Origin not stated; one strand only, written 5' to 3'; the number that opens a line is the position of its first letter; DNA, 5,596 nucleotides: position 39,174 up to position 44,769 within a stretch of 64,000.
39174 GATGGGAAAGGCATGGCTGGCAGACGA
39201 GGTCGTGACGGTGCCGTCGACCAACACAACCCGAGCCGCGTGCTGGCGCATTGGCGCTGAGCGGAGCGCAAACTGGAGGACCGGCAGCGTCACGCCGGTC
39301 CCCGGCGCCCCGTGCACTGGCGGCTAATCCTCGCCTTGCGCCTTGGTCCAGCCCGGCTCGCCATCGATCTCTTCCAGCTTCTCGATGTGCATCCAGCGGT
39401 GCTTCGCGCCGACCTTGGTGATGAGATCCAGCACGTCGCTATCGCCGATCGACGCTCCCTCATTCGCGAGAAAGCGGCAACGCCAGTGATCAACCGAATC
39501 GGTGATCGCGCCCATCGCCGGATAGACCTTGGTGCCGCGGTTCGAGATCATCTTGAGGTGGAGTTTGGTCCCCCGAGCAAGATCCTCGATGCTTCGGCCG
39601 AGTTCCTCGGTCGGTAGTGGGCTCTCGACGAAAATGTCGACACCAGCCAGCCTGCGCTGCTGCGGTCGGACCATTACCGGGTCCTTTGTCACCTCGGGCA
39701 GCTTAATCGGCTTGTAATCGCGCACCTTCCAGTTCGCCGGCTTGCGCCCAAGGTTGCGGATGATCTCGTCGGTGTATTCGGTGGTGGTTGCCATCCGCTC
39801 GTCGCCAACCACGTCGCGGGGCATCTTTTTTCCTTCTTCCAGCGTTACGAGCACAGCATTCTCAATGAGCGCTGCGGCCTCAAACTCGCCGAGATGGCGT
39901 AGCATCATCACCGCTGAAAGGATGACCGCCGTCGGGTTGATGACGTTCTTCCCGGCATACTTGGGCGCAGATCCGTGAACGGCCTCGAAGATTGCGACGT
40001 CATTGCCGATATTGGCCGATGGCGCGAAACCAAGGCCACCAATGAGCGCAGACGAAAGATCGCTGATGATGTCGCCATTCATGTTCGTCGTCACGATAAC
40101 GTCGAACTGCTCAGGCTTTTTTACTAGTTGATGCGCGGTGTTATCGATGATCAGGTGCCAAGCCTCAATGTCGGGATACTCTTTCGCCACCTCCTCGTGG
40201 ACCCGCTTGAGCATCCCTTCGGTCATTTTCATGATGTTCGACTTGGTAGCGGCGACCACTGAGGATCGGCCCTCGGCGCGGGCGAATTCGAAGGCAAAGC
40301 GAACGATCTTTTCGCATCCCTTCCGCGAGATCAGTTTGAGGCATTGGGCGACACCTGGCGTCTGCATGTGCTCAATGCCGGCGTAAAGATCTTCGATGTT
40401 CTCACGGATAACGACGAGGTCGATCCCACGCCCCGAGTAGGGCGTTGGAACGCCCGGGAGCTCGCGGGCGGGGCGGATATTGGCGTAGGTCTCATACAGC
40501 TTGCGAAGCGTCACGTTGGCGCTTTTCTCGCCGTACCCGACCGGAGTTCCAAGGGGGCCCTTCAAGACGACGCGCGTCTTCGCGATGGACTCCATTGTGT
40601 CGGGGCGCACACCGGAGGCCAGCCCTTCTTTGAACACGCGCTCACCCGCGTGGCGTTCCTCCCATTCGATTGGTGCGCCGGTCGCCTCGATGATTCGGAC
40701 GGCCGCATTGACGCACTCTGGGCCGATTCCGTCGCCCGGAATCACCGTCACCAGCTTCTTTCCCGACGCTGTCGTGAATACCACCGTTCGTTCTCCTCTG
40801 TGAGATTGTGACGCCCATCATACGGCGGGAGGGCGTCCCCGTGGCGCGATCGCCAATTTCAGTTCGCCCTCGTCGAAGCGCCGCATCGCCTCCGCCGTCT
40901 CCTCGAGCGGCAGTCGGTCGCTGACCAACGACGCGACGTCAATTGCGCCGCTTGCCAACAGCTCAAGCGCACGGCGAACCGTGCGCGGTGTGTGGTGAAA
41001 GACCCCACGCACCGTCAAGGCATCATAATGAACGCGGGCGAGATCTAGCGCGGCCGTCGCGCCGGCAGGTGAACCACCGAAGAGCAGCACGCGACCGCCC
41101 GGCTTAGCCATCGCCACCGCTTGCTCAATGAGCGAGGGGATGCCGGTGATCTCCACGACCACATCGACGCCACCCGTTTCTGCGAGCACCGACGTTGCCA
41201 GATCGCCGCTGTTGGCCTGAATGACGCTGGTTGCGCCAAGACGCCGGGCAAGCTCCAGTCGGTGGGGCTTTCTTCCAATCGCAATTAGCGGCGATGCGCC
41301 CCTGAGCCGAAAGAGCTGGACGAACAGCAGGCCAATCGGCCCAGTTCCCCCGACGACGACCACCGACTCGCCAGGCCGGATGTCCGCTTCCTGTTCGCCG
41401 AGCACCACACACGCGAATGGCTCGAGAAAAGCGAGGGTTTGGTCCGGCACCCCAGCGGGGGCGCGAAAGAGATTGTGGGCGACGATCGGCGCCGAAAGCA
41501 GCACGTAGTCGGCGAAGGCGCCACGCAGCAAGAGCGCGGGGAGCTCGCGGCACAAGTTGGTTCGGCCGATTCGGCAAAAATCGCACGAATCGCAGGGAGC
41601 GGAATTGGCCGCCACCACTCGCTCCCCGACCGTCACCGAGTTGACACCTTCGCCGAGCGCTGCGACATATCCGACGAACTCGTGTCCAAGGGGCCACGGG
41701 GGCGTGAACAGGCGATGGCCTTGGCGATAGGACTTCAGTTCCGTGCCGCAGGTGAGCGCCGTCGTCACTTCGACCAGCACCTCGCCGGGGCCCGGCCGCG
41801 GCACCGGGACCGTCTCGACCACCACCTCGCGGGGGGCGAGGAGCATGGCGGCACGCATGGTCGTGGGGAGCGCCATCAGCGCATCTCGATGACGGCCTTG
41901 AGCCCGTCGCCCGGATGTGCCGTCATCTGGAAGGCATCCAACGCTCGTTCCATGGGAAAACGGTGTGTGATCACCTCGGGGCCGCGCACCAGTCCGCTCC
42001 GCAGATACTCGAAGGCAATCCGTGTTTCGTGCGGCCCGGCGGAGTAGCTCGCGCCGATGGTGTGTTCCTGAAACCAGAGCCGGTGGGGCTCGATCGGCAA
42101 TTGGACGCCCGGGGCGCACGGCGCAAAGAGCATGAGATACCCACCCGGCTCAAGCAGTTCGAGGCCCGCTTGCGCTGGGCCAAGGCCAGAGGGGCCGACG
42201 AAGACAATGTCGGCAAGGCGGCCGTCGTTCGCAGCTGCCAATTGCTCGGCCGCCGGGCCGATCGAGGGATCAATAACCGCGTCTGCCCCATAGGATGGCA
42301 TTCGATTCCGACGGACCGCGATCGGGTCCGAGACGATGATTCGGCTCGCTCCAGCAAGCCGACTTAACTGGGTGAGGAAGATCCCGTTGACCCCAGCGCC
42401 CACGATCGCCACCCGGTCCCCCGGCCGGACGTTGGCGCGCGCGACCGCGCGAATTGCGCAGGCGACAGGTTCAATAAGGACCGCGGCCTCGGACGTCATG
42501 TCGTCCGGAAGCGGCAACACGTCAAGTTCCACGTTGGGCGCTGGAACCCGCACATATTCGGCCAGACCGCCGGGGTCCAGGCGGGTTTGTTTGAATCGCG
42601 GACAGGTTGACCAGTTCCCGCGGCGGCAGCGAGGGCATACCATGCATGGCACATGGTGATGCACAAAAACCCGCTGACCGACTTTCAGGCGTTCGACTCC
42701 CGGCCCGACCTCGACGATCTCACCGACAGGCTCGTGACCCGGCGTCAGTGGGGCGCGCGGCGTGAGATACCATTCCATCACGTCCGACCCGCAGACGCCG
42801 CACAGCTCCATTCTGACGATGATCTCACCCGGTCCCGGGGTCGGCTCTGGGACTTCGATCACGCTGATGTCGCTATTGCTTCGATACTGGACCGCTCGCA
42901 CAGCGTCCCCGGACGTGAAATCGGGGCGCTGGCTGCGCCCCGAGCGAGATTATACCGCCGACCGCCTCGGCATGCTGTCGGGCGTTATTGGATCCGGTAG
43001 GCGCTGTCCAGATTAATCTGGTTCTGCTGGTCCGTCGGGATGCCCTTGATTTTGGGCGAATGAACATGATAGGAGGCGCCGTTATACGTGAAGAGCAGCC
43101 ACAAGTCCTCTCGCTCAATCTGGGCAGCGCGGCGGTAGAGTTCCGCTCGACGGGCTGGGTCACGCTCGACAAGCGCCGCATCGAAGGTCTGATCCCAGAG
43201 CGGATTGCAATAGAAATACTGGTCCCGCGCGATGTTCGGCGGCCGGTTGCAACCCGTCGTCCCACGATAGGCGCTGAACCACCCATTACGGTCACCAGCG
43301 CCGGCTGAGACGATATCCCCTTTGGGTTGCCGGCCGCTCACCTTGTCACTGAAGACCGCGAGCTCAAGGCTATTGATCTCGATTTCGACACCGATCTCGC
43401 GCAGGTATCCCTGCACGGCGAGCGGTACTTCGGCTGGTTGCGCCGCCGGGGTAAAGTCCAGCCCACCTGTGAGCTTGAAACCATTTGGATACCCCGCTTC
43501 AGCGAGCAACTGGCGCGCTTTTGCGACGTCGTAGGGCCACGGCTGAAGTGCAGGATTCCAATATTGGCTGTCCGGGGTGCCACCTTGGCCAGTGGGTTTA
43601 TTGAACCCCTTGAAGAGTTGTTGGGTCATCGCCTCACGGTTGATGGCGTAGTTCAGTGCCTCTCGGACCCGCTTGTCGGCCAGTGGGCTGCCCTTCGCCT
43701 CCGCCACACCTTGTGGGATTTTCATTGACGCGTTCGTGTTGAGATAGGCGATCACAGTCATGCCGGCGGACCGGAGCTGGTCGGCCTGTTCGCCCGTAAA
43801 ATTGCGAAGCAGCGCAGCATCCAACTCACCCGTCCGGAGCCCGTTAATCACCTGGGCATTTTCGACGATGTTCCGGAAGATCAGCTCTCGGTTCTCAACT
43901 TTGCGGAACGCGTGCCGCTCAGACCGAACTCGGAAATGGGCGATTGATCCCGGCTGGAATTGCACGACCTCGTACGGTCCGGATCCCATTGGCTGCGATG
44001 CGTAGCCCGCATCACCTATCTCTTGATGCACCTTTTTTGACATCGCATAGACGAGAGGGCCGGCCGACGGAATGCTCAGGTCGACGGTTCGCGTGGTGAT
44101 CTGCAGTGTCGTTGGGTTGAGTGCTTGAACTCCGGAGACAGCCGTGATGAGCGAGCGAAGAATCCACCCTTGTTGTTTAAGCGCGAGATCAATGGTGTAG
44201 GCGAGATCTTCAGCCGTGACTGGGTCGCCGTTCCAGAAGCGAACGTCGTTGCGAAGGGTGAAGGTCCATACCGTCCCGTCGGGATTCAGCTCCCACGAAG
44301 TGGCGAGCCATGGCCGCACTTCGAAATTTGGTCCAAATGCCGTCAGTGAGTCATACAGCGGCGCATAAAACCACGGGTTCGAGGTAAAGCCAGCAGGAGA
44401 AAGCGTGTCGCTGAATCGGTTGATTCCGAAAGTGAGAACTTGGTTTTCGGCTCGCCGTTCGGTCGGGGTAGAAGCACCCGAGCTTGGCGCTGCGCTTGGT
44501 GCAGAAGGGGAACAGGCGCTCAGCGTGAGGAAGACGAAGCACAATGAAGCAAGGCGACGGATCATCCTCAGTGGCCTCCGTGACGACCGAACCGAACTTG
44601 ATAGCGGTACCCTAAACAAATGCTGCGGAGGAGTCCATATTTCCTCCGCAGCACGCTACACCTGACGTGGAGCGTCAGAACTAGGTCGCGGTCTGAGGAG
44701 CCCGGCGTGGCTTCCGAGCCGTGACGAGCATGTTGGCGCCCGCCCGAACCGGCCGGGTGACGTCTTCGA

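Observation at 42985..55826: Duplicated SBP5 + N-extended SAM-methyltransferase cassette flanking a third methyltransferase, a HemY/CgoX-like FAD oxidase, DppBC permeases and a Gfo/Idh/MocA oxidoreductase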

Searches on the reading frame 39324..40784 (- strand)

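Call 7: search_protein_families(library=ncbifam, proteins=[window:39324-40784:-], max_evalue=0.001)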
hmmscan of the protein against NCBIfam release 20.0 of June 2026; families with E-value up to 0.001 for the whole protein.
window:39324-40784:- (486 aa): 18 families
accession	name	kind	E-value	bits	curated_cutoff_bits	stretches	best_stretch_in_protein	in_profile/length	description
NF006673.0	PRK09222.1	equivalog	8.6e-182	605.4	509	1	9-485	4-482/482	NADP-dependent isocitrate dehydrogenase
TIGR02924.1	ICDH_alpha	equivalog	2.6e-128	429.1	561.35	1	12-479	3-473/473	isocitrate dehydrogenase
TIGR00175.1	mito_nad_idh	equivalog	1.6e-107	359.6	432.4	1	8-345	2-334/334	isocitrate dehydrogenase (NAD(+))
NF006529.0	PRK08997.1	equivalog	9.6e-107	356.8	510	1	9-345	3-335/335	isocitrate dehydrogenase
TIGR02088.1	LEU3_arch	subfamily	1.1e-99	333.7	409.8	1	12-341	1-323/324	isopropylmalate/isohomocitrate dehydrogenases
NF040626.1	AksF2_Meth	equivalog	6e-94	315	540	1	12-345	4-330/333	homoisocitrate dehydrogenase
NF040619.1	AksF_Meth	equivalog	1.2e-82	277.7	500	1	12-340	4-342/343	homoisocitrate dehydrogenase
TIGR00183.1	prok_nadp_idh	equivalog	8.9e-75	252.1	567.3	3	211-345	280-416/417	isocitrate dehydrogenase (NADP(+))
NF002898.0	PRK03437.1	equivalog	3e-73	247.1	393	1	12-345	7-345/347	3-isopropylmalate dehydrogenase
NF005036.0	PRK06451.1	equivalog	5.3e-71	239.5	484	3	211-344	273-407/412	NADP-dependent isocitrate dehydrogenase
NF005425.0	PRK07006.1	equivalog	7.7e-71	239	490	3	212-345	281-416/416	NADP-dependent isocitrate dehydrogenase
TIGR02089.1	TTC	equivalog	2.1e-68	230.8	470.4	1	12-343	6-350/352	tartrate dehydrogenase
NF006048.0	PRK08194.1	equivalog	3.4e-63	213.8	501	1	12-345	6-349/352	tartrate dehydrogenase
NF040855.1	iso_homocit_dh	equivalog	3e-60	204.3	680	1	12-345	4-319/345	isocitrate--homoisocitrate dehydrogenase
TIGR00169.1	leuB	equivalog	2.3e-58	197.9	353.2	1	12-338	2-346/349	3-isopropylmalate dehydrogenase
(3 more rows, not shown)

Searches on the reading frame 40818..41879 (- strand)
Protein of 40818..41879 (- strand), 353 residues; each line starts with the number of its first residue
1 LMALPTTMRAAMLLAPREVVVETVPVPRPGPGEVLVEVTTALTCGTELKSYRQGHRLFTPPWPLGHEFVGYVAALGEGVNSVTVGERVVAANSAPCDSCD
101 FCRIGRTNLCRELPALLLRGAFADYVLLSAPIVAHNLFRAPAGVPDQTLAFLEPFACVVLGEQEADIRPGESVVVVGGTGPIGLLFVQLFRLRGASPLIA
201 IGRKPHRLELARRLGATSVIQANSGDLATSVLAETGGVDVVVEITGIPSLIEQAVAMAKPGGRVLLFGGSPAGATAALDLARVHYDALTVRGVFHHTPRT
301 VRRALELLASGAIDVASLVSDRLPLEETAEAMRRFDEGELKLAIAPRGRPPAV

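Call 7: search_protein_families(library=ncbifam, proteins=[window:40818-41879:-], max_evalue=0.001)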
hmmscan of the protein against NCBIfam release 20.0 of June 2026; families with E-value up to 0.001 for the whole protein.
window:40818-41879:- (353 aa): 27 families (the best 25 are shown)
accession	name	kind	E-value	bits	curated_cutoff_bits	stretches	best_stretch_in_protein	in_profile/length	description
TIGR00692.1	tdh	equivalog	1.9e-55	188.2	458.35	1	19-333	11-326/340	L-threonine 3-dehydrogenase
NF003808.0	PRK05396.1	equivalog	1.3e-53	182.1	380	1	19-339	13-332/341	L-threonine 3-dehydrogenase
NF041097.1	keto_inos_dh_IolM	equivalog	2.8e-47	161.2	450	1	8-337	29-379/389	scyllo-inosose 3-dehydrogenase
NF007489.0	PRK10083.1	equivalog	2.9e-44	151.4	376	1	8-337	1-325/339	Zn-dependent oxidoreductase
TIGR03366.1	HpnZ_proposed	hypoth_equivalog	9.4e-38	130.2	328.1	1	28-327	2-314/315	putative phosphonate catabolism associated alcohol dehydrogenase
NF007375.0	PRK09880.1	equivalog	3.6e-36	124.6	469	1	32-333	28-328/344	L-idonate 5-dehydrogenase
NF010344.0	PRK13771.1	subfamily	7.1e-36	123.8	349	1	8-335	1-320/334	putative alcohol dehydrogenase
TIGR03451.1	mycoS_dep_FDH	equivalog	1.5e-35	122.6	512.9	2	19-111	14-105/358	S-(hydroxymethyl)mycothiol dehydrogenase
NF041172.1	AcrlCoa_red_Thmprot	equivalog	3.2e-31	108.5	500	1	8-336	1-322/334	acryloyl-CoA reductase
NF007642.0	PRK10309.1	equivalog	1.8e-30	106.3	550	1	9-336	2-334/347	galactitol-1-phosphate 5-dehydrogenase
TIGR02818.1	adh_III_F_hyde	equivalog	3e-29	102.2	543.95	2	9-121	3-116/368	S-(hydroxymethyl)glutathione dehydrogenase/class III alcohol dehydrogenase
NF006940.0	PRK09422.1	equivalog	2.4e-27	95.8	344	1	8-340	1-327/338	alcohol dehydrogenase AdhP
TIGR03989.1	Rxyl_3153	subfamily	8.4e-27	94.4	440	2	9-121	3-115/370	NDMA-dependent alcohol dehydrogenase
TIGR03201.1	dearomat_had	equivalog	3e-24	85.8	338.65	1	18-340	10-341/349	6-hydroxycyclohex-1-ene-1-carbonyl-CoA dehydrogenase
TIGR02824.1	quinone_pig3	subfamily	2.8e-21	75.9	296.8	2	112-301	84-275/325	putative NAD(P)H quinone oxidoreductase, PIG3 family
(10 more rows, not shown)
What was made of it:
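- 40818..42901 (-): Two Zn-dependent alcohol dehydrogenases (41876-42901 and 40818-41879, overlapping by 4 nt). They travel with the isocitrate dehydrogenase gene, not with the methyltransferases. NCBIfam threonine-dehydrogenase and IolM-like models, below cutoff (call 7).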

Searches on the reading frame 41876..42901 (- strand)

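Call 7: search_protein_families(library=ncbifam, proteins=[window:41876-42901:-], max_evalue=0.001)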
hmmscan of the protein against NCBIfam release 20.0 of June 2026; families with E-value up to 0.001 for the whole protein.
window:41876-42901:- (341 aa): 20 families
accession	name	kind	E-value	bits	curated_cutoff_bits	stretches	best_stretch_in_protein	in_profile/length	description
NF041097.1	keto_inos_dh_IolM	equivalog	5.5e-46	157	450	1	4-334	32-384/389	scyllo-inosose 3-dehydrogenase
NF003808.0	PRK05396.1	equivalog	1.4e-40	139.2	380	1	6-338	7-338/341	L-threonine 3-dehydrogenase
TIGR00692.1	tdh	equivalog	1.5e-38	132.7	458.35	1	9-327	8-328/340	L-threonine 3-dehydrogenase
NF007489.0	PRK10083.1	equivalog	1.6e-32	112.8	376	1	4-327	4-323/339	Zn-dependent oxidoreductase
TIGR03366.1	HpnZ_proposed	hypoth_equivalog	4.6e-32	111.5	328.1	1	21-318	2-313/315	putative phosphonate catabolism associated alcohol dehydrogenase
NF010344.0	PRK13771.1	subfamily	3.1e-27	95.4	349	1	7-213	8-214/334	putative alcohol dehydrogenase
TIGR03989.1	Rxyl_3153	subfamily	1.1e-26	94.1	440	2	3-101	5-106/370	NDMA-dependent alcohol dehydrogenase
TIGR02822.1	adh_fam_2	subfamily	3.7e-26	92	283.5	1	14-324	17-314/329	zinc-binding alcohol dehydrogenase family protein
NF007642.0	PRK10309.1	equivalog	4e-26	92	550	1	1-223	1-223/347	galactitol-1-phosphate 5-dehydrogenase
NF047908.1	AldhRedAhr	equivalog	3.7e-25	88.5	470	1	16-326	20-321/335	NADPH-dependent aldehyde reductase Ahr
NF041172.1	AcrlCoa_red_Thmprot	equivalog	7.3e-22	77.7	500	1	2-192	2-195/334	acryloyl-CoA reductase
TIGR03201.1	dearomat_had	equivalog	2.5e-21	76.1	338.65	1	16-213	15-218/349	6-hydroxycyclohex-1-ene-1-carbonyl-CoA dehydrogenase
NF006940.0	PRK09422.1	equivalog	3.2e-20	72.4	344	1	1-233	1-235/338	alcohol dehydrogenase AdhP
NF007375.0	PRK09880.1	equivalog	1.6e-19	69.9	469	1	26-326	29-329/344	L-idonate 5-dehydrogenase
TIGR03451.1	mycoS_dep_FDH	equivalog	2.7e-19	69.2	512.9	2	9-100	11-104/358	S-(hydroxymethyl)mycothiol dehydrogenase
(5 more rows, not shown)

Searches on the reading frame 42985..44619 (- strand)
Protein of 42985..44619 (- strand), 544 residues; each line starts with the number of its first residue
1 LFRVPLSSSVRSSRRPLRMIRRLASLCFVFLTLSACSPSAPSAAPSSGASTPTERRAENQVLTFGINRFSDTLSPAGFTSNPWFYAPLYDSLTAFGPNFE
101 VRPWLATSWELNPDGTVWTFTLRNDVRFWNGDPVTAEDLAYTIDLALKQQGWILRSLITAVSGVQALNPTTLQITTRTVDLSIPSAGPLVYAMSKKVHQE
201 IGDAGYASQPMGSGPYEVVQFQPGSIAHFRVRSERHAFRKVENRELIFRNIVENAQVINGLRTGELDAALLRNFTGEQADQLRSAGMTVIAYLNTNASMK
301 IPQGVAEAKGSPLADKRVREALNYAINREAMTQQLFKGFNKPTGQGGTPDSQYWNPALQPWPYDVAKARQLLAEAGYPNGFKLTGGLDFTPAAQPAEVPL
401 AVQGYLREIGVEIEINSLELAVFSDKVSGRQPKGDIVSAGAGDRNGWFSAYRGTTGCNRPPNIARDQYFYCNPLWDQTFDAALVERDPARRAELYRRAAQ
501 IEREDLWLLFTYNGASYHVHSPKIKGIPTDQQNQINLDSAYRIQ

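Call 7: search_protein_families(library=ncbifam, proteins=[window:42985-44619:-], max_evalue=0.001)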
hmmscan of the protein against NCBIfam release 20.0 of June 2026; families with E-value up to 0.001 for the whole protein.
window:42985-44619:- (544 aa): 11 families
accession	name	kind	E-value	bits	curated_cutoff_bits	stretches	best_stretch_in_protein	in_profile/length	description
NF011942.0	PRK15413.1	equivalog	2.5e-36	125.4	594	1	88-509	58-479/512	glutathione ABC transporter substrate-binding protein GsiB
TIGR02294.1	nickel_nikA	equivalog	4.1e-34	118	393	1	58-513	4-473/501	nickel ABC transporter substrate-binding protein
NF045467.1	Opp4A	equivalog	1e-28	99.9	650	2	160-536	152-550/556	oligopeptide ABC transporter substrate-binding protein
NF045468.1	Opp5A_nikA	equivalog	1.1e-27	96.8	600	1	48-379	6-320/488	nickel ABC transporter substrate-binding protein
NF047575.1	opine_bind_CntA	exception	4.3e-23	81.7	800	1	58-378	35-361/535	staphylopine-dependent metal ABC transporter substrate-binding lipoprotein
TIGR04028.1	SBP_KPN_01854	hypoth_equivalog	2.5e-19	69.3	468.5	1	76-417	18-381/509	TIGR04028 family ABC transporter substrate-binding protein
NF043070.1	DppA_dipep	equivalog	1.4e-18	66.7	1005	1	209-517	206-509/535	dipeptide ABC transporter periplasmic-binding protein DppA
NF011689.0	PRK15109.1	equivalog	1.2e-17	63.8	560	1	196-524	198-520/547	ABC transporter substrate-binding protein SapA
NF011684.0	PRK15104.1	equivalog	2.9e-17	62.6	947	2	88-142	69-122/543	oligopeptide ABC transporter substrate-binding protein OppA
NF007287.0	PRK09755.1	equivalog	3.5e-07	29.4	1098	1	41-143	13-118/535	ABC transporter substrate-binding protein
NF010149.0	PRK13626.1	equivalog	7.9e-05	21.5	476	1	98-222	161-277/552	HTH-type transcriptional regulator SgrR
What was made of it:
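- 42985..44565 (-): SBP_A: family-5 binding lipoprotein, paralogue of SBP_C. NCBIfam matches only to binding-protein models, all far below cutoff (call 7).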
